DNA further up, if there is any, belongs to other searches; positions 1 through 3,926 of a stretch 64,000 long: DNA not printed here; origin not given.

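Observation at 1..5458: Two large orphan proteins translationally coupled downstream of the kinase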

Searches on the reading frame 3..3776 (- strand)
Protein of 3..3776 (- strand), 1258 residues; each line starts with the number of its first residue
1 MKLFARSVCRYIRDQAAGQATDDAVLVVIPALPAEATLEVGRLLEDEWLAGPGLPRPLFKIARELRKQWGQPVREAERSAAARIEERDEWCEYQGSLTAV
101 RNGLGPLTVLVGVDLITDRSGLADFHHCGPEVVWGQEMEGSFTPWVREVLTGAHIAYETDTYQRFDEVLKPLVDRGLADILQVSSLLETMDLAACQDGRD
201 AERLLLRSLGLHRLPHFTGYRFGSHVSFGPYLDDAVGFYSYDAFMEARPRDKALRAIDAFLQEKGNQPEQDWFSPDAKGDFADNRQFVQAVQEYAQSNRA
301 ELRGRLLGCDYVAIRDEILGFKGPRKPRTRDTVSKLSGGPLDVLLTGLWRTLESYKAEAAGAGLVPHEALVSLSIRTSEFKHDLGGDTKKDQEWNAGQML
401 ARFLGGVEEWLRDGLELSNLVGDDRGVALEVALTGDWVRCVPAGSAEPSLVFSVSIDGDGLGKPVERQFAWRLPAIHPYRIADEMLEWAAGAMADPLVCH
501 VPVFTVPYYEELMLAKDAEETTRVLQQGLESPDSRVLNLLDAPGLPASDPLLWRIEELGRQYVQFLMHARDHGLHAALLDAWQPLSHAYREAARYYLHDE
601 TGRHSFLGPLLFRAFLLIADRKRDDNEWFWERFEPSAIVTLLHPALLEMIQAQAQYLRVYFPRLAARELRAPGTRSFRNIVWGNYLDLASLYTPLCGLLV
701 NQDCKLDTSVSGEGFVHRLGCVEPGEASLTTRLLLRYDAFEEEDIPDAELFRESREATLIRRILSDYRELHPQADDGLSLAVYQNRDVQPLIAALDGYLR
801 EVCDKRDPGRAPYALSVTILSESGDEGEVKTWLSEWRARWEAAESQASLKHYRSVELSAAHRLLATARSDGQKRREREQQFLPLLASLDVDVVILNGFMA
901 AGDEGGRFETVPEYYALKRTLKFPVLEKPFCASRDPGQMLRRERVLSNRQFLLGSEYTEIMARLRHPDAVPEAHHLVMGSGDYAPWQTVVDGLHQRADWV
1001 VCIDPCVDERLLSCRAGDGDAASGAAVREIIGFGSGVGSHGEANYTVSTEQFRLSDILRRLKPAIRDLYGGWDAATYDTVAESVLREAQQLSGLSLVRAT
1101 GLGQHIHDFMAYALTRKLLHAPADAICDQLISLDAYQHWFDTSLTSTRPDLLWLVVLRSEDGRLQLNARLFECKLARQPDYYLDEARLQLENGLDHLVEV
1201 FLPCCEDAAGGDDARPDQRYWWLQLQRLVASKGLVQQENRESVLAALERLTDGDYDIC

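Call 5: search_protein_families(library=pfam, proteins=[window:3-3776:-], max_evalue=0.1)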
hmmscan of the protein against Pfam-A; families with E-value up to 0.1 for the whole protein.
window:3-3776:- (1258 aa): 0 families

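Call 6: search_protein_families(library=padloc, proteins=[window:3-3776:-], max_evalue=0.1)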
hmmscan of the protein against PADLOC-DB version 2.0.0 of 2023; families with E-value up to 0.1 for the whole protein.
window:3-3776:- (1258 aa): 3 families
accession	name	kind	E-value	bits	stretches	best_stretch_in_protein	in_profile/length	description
PDLC02804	SspH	-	1.3e-17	60.7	1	983-1234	799-1038/1561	SspH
PDLC02806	SspH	-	3.1e-12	42.8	1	968-1255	964-1233/1766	SspH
PDLC02803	SspH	-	5.2e-07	25.7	1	988-1200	958-1158/1255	SspH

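Call 8: search_protein_families(library=ncbifam, proteins=[window:3-3776:-], max_evalue=1)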
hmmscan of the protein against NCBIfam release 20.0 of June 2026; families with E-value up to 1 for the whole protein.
window:3-3776:- (1258 aa): 0 families

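Call 12: find_homologous_proteins(query=window:3-3776:-)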
Query window:3-3776:- (1258 aa): 29 proteins with E <= 0.001 among 8000 candidates.
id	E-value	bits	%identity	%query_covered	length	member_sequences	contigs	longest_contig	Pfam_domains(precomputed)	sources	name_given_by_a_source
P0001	0.0e+0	2901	100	100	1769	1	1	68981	PF10412.16,PF01935.24,PF13401.13,PF13191.13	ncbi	ncbi:MAG: DUF87 domain-containing protein [Armatimonadia bacterium]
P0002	0.0e+0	2309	80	100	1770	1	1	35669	PF10412.16,PF01935.24,PF13401.13,PF13191.13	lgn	-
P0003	0.0e+0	1365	51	100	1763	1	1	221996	PF10412.16,PF13191.13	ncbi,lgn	-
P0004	0.0e+0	1362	50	100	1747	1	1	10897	PF10412.16,PF01935.24,PF13401.13,PF12846.14,PF13191.13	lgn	-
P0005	0.0e+0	1353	50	100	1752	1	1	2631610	PF10412.16,PF01935.24,PF13401.13,PF12846.14,PF13191.13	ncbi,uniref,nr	ncbi:AAA ATPase [uncultured Desulfobacterium sp.]|uniref:AAA ATPase n=1 Tax=uncultured Desulfobacter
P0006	0.0e+0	1341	51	100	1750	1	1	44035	PF10412.16,PF01935.24,PF12846.14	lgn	-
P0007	0.0e+0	1341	50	100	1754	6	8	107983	PF10412.16,PF01935.24,PF13401.13,PF12846.14,PF13191.13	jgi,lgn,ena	-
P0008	0.0e+0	1337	50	100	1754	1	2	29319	PF10412.16,PF01935.24,PF13401.13,PF12846.14,PF13191.13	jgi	jgi:DNA phosphorothioation-dependent restriction protein DptH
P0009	0.0e+0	1333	50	100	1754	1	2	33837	PF10412.16,PF01935.24,PF13401.13,PF12846.14,PF13191.13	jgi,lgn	-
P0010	0.0e+0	1333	50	100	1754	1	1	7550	PF10412.16,PF01935.24,PF13401.13,PF12846.14,PF13191.13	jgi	-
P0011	0.0e+0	1330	51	95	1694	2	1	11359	PF10412.16,PF01935.24,PF13401.13,PF12846.14,PF13191.13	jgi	-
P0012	0.0e+0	1328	50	100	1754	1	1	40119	PF10412.16,PF01935.24,PF13401.13,PF12846.14,PF13191.13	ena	-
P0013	0.0e+0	1322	50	100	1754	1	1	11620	PF10412.16,PF01935.24,PF12846.14,PF13191.13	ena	-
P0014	0.0e+0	1322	50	100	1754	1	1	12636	PF10412.16,PF01935.24,PF13401.13,PF12846.14,PF13191.13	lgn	-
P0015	0.0e+0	1317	49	100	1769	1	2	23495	PF10412.16,PF01935.24,PF13401.13,PF12846.14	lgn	-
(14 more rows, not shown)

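Call 13: find_encoding_contigs(protein=P0001, flank=10000, max_places=3)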
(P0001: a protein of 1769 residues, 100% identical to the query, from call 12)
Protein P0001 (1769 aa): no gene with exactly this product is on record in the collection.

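Call 14: find_encoding_contigs(protein=P0005, flank=10000, max_places=2)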
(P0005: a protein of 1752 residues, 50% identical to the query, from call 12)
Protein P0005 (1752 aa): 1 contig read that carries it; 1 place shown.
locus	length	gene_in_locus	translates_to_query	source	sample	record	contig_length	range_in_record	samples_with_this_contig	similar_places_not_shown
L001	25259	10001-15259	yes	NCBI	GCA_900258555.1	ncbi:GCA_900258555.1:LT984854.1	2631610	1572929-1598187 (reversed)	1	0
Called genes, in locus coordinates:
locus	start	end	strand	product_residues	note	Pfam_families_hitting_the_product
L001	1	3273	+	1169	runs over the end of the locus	-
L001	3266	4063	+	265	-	PF01507:PAPS_reduct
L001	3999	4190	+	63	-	-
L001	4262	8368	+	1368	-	PF08378:NERD, PF00069:Pkinase, PF07714:PK_Tyr_Ser-Thr, PF00069:Pkinase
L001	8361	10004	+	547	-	-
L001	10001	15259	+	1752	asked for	PF01935:DUF87, PF10412:TrwB_AAD_bind (faint), PF12846:AAA_10 (faint), PF13191:AAA_16 (faint), PF13401:AAA_22 (faint)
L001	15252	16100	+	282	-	PF13182:DUF4007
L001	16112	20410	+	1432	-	-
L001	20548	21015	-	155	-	-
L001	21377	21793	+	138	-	-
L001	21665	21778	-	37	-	-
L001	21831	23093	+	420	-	PF00149:Metallophos, PF12850:Metallophos_2 (faint)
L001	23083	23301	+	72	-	PF13175:AAA_15, PF13514:AAA_27, PF13476:AAA_23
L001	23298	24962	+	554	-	PF13749:HATPase_c_4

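Call 15: find_encoding_contigs(protein=P0003, flank=10000, max_places=2)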
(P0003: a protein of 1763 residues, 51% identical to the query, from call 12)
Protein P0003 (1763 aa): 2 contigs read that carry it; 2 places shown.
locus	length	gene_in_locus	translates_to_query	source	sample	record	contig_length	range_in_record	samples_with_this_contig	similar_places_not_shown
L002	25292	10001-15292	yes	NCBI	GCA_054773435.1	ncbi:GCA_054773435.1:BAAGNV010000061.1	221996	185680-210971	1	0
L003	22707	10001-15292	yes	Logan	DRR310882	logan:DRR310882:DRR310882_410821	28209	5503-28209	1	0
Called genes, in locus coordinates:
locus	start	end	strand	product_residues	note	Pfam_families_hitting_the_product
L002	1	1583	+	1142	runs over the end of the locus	-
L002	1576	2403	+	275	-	PF01507:PAPS_reduct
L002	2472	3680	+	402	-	PF00266:Aminotran_5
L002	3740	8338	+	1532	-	PF08378:NERD, PF00069:Pkinase, PF07714:PK_Tyr_Ser-Thr, PF00069:Pkinase, PF07714:PK_Tyr_Ser-Thr (weak)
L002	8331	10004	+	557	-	-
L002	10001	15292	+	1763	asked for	PF13191:AAA_16 (faint), PF10412:TrwB_AAD_bind (faint)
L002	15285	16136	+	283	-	-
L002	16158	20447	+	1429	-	-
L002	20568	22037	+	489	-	PF13489:Methyltransf_23 (faint)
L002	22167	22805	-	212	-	-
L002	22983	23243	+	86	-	-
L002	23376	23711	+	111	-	-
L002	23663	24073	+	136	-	PF03704:BTAD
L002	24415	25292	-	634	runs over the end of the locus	PF02638:GHL10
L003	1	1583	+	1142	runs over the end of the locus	-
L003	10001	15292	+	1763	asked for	PF13191:AAA_16 (faint), PF10412:TrwB_AAD_bind (faint)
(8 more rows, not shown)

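Call 16: search_protein_families(library=padloc, proteins=[P0001, L002:15285-16136:+, L002:16158-20447:+, L001:15252-16100:+, L001:16112-20410:+, L001:8361-10004:+, L001:4262-8368:+], max_evalue=0.01)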
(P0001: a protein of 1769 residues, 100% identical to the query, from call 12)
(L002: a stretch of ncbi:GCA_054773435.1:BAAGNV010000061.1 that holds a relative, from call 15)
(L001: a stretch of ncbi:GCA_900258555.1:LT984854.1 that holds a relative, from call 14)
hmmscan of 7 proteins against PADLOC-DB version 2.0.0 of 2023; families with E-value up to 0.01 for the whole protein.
P0001 (1769 aa): 18 families
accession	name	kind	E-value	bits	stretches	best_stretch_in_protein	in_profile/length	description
PDLC02684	DndH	-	3.9e-60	201.7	1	1387-1688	1336-1647/1715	DndH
PDLC02685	DndH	-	2.8e-37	126.1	1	1378-1688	1303-1610/1678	DndH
PDLC02804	SspH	-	6.4e-18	61.7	1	983-1266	799-1070/1561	SspH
PDLC04140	mad8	-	8.2e-16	56.4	1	1417-1683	27-238/314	mads_8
PDLC02806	SspH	-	2.3e-13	46.6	1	968-1269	964-1247/1766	SspH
PDLC04100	HerA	-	1.4e-08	31.9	1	1586-1684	384-494/580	-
PDLC02185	HerA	-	3.7e-08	30.6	1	1597-1684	403-500/585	-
PDLC02803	SspH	-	6e-07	25.4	1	988-1227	958-1177/1255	SspH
PDLC02682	DndH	-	9.4e-07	24.5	1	1393-1686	1312-1614/1686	DndH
PDLC04103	HerA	-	2.2e-05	21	1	1406-1456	161-211/579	-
PDLC02679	DndH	-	3.3e-05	19.5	1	1636-1688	1588-1640/1711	DndH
PDLC02683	DndH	-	3.7e-05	19.7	1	1636-1688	1266-1318/1389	DndH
PDLC04106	HerA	-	5.9e-05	19.8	0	1661-1684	544-567/667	-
PDLC04098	HerA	-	0.00014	18.5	0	1659-1684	560-585/686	-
PDLC04102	HerA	-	0.00056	16.3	0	1660-1684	534-558/654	-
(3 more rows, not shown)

L002:15285-16136:+ (283 aa): 4 families
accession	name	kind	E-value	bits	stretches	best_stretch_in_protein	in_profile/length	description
PDLC02768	SspB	-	7.2e-05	20.2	1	61-148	48-132/295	SspB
PDLC02769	SspB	-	8.3e-05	20.1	1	82-152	68-139/282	SspB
PDLC02762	SspB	-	0.00036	17.9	1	83-149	70-133/293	SspB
PDLC02766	SspB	-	0.0068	13.8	1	65-147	53-130/285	SspB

L002:16158-20447:+ (1429 aa): 5 families
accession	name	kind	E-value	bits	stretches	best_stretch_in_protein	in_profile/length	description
PDLC02779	SspC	-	1.1e-08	31.3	1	82-208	45-168/1054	SspC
PDLC02778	SspC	-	4.3e-05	19.4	0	91-172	51-120/1053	SspC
PDLC02780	SspC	-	0.00015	17.9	0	91-154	60-119/1045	SspC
PDLC02781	SspC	-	0.00015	17.6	0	90-192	49-150/1104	SspC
PDLC02775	SspC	-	0.0022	13.8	1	88-152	59-123/1064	SspC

L001:15252-16100:+ (282 aa): 7 families
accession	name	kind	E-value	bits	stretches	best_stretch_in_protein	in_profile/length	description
PDLC02768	SspB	-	5.6e-06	23.9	1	65-146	53-131/295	SspB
PDLC02769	SspB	-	1.2e-05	22.8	1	71-147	62-135/282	SspB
PDLC02762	SspB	-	1.6e-05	22.4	1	67-128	55-116/293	SspB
PDLC02766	SspB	-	3.7e-05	21.2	1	79-143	62-127/285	SspB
PDLC02760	SspB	-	0.00053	17.6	1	89-150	68-131/269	SspB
PDLC02763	SspB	-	0.0021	15.7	1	85-131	70-115/279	SspB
PDLC02764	SspB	-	0.0028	15.1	1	80-131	62-115/276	SspB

L001:16112-20410:+ (1432 aa): 6 families
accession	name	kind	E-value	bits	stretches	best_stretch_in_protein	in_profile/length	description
PDLC02779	SspC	-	5.8e-09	32.3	1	86-214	49-175/1054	SspC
PDLC02781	SspC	-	2.5e-08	30.2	1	269-376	171-269/1104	SspC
PDLC02778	SspC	-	6.1e-06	22.2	0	268-336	164-232/1053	SspC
PDLC02780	SspC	-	7.8e-06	22.1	1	252-429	147-303/1045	SspC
PDLC02775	SspC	-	1.6e-05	20.8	0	192-344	119-264/1064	SspC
PDLC02776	SspC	-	0.0016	14.3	1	266-335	117-186/1039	SspC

L001:8361-10004:+ (547 aa): 4 families
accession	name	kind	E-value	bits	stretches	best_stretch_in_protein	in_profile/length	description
PDLC02799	SspG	-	2.8e-19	67.5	1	394-540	351-498/498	SspG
PDLC02802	SspG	-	3e-13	47.4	1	428-540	411-519/519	SspG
PDLC02800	SspG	-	1.3e-08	32.4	1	420-540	366-476/476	SspG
PDLC02801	SspG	-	1.2e-07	28.5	1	433-540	425-532/533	SspG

L001:4262-8368:+ (1368 aa): 41 families (the best 25 are shown)
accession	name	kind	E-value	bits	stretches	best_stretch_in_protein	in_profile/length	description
PDLC04053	PD-T4-6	-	1.7e-56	189.9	2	266-471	68-272/311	-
PDLC02512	PglW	-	2.9e-54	182.5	1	19-694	10-715/1403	PglW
PDLC04042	PD-T4-6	-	5.3e-54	181.9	2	265-471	67-273/292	-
PDLC04138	mad6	-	4.2e-49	166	2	265-470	110-313/659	mads_6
PDLC04043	PD-T4-6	-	6.4e-48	161.9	2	246-469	55-276/452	-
PDLC04047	PD-T4-6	-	1.9e-44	150.1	2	246-470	51-272/327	-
PDLC04054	PD-T4-6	-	1.9e-43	147.2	2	265-469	68-272/347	-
PDLC04057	PD-T4-6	-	4.4e-41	139.3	2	265-469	66-269/443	-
PDLC04039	PD-T4-6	-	3.8e-40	136.3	2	289-468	96-273/458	-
PDLC04061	PD-T4-6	-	9.8e-40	135.5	2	265-470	74-283/510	-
PDLC03920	MkoA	-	2.1e-35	120.4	2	223-475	23-282/1112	-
PDLC04048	PD-T4-6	-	5.4e-35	119.4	2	265-412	69-214/354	-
PDLC04060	PD-T4-6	-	2e-34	117.3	2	265-414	66-213/486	-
PDLC04041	PD-T4-6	-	5e-34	116.3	2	287-472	109-295/443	-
PDLC03921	MkoA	-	4e-31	105.6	2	22-641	10-634/1607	-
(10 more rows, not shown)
